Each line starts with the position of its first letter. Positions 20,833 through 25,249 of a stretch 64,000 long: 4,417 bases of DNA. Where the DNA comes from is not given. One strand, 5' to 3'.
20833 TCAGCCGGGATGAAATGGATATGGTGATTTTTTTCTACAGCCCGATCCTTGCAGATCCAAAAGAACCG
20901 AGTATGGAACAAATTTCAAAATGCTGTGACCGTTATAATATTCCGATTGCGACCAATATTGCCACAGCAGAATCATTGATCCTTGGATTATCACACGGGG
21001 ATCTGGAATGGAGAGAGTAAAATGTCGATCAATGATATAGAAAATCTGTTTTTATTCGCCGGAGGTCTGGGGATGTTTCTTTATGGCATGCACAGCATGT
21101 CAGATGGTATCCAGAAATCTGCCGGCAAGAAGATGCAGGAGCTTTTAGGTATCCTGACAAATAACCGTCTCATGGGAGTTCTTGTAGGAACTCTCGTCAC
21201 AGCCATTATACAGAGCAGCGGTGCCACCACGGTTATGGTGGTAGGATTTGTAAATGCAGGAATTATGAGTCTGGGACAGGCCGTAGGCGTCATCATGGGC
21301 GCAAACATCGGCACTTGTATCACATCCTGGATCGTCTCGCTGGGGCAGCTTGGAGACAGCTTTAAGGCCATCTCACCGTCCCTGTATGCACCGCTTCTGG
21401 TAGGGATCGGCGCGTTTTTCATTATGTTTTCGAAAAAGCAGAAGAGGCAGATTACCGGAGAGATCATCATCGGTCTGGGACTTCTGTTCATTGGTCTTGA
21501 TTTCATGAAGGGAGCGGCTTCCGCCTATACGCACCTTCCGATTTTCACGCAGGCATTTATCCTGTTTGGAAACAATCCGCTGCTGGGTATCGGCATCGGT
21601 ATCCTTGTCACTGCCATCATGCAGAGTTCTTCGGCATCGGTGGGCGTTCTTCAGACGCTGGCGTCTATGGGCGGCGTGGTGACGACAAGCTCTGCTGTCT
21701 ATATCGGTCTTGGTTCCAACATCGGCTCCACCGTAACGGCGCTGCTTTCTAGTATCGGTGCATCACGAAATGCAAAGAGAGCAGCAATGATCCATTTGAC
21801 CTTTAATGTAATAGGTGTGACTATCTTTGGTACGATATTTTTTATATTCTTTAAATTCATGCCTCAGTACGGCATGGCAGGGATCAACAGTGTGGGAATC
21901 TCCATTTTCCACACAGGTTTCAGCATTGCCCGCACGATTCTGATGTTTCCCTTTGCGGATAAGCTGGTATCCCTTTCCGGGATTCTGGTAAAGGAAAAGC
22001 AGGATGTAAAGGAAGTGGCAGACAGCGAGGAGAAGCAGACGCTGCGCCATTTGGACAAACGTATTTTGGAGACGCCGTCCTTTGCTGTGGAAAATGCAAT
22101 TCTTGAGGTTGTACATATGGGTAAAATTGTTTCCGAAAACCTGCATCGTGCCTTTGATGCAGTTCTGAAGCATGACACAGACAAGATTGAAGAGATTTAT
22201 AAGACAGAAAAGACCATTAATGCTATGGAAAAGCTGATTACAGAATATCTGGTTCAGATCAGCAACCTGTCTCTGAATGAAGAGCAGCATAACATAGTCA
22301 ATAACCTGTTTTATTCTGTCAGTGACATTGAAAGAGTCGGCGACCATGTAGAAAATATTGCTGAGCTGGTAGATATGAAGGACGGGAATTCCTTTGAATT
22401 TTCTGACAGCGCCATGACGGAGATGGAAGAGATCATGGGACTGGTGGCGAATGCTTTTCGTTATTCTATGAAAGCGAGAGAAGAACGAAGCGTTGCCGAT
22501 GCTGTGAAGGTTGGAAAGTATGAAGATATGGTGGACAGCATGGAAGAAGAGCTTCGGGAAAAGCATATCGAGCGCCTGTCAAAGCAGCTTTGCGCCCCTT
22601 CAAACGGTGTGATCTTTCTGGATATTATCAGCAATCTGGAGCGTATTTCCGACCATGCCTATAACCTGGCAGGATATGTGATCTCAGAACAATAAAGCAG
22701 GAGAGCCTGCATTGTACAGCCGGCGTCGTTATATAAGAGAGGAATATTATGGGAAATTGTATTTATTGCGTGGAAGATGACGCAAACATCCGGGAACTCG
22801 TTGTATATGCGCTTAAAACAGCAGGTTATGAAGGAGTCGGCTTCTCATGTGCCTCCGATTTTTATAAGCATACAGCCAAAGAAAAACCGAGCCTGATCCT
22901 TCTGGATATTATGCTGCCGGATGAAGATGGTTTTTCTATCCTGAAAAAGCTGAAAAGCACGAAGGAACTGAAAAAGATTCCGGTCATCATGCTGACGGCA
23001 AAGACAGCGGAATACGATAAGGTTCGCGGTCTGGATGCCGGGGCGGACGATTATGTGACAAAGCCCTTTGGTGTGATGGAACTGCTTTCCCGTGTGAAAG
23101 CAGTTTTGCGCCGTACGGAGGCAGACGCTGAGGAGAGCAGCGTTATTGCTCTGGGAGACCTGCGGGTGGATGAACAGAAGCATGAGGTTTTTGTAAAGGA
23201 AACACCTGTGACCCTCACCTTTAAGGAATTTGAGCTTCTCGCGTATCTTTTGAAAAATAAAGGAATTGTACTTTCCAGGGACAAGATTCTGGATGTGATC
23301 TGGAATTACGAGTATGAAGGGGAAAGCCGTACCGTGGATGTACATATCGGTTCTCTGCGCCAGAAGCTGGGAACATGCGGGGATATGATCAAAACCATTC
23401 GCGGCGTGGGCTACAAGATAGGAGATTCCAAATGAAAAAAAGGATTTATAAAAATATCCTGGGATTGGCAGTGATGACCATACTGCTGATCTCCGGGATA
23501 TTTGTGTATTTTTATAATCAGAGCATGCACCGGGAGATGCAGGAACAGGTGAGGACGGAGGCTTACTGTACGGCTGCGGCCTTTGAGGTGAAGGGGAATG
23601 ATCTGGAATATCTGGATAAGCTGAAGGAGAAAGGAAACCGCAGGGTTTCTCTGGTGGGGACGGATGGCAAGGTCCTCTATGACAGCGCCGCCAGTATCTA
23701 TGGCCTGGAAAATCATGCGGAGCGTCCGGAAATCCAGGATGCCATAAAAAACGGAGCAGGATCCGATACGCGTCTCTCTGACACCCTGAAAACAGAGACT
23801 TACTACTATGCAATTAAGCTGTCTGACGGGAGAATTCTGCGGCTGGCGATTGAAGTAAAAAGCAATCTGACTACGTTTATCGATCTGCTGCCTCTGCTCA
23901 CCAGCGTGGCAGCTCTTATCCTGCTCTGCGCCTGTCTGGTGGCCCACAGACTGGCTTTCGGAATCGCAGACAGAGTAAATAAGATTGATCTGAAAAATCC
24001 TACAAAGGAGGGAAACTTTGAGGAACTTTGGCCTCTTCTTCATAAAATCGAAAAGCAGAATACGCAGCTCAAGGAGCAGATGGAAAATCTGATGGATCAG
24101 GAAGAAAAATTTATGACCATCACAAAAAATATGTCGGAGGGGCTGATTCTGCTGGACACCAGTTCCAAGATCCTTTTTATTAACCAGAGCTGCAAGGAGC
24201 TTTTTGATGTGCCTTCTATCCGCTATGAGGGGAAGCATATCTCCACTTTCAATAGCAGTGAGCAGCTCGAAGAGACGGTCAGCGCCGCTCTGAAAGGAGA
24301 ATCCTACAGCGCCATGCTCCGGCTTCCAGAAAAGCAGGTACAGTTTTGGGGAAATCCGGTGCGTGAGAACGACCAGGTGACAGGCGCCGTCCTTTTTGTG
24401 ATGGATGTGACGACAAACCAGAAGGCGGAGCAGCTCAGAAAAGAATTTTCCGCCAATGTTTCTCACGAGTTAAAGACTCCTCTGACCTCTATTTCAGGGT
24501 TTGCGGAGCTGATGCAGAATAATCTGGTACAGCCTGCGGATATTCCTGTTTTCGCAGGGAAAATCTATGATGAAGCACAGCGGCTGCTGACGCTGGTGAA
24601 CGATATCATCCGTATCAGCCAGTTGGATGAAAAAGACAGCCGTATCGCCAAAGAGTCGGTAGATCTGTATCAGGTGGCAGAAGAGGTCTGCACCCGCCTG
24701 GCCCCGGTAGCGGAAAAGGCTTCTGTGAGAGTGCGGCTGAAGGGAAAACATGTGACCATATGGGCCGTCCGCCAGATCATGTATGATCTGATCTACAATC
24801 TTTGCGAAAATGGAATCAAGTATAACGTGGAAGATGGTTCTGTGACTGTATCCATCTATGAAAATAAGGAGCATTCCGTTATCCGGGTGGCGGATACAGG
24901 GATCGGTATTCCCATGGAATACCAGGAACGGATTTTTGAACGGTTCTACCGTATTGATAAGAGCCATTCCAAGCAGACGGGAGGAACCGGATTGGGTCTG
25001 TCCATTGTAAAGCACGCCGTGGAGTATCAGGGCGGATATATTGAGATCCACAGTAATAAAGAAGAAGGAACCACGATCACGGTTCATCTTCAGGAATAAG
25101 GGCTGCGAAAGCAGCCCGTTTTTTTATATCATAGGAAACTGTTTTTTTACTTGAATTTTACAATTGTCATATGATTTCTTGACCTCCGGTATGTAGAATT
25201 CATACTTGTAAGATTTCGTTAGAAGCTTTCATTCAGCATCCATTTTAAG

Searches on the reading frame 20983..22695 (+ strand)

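Call 91: search_protein_families(library=pfam, proteins=[window:20983-22695:+], max_evalue=0.00001)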
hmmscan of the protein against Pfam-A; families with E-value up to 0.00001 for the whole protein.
window:20983-22695:+ (570 aa): 2 families
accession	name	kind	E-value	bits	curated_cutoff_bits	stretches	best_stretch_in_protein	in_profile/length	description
PF02690.20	Na_Pi_cotrans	-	1.2e-60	204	29.1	2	31-176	1-136/137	Na+/Pi-cotransporter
PF01895.24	PhoU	-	2.4e-30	105.2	23.5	2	377-463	2-89/89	PhoU domain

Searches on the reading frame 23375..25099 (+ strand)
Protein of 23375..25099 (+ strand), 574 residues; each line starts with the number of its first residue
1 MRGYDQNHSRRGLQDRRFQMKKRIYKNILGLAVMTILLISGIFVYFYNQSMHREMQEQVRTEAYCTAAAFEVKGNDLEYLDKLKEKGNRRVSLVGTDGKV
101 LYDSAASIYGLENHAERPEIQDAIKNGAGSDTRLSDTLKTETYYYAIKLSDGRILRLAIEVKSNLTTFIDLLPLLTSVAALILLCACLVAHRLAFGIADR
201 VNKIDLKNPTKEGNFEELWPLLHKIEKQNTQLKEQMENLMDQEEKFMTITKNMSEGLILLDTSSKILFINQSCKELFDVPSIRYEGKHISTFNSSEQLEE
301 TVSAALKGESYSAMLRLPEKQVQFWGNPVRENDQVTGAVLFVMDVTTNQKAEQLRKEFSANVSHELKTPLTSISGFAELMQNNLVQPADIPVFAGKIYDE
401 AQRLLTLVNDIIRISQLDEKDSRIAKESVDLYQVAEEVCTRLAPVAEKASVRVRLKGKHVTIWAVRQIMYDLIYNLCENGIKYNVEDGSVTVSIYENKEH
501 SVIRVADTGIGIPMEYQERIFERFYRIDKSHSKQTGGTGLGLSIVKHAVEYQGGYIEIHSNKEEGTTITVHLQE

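Call 91: search_protein_families(library=pfam, proteins=[window:23375-25099:+], max_evalue=0.00001)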
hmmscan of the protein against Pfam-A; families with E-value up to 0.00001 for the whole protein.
window:23375-25099:+ (574 aa): 3 families
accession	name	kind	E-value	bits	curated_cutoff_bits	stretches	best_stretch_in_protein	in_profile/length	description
PF02518.31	HATPase_c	-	4.4e-27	95.2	26.4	1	469-573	6-108/111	Histidine kinase-, DNA gyrase B-, and HSP90-like ATPase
PF00512.31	HisKA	-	2.5e-18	66.3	26.9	1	355-419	2-65/66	His Kinase A (phospho-acceptor) domain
PF16736.11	sCache_like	-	4e-07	30.8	27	1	55-151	7-104/117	Single Cache-like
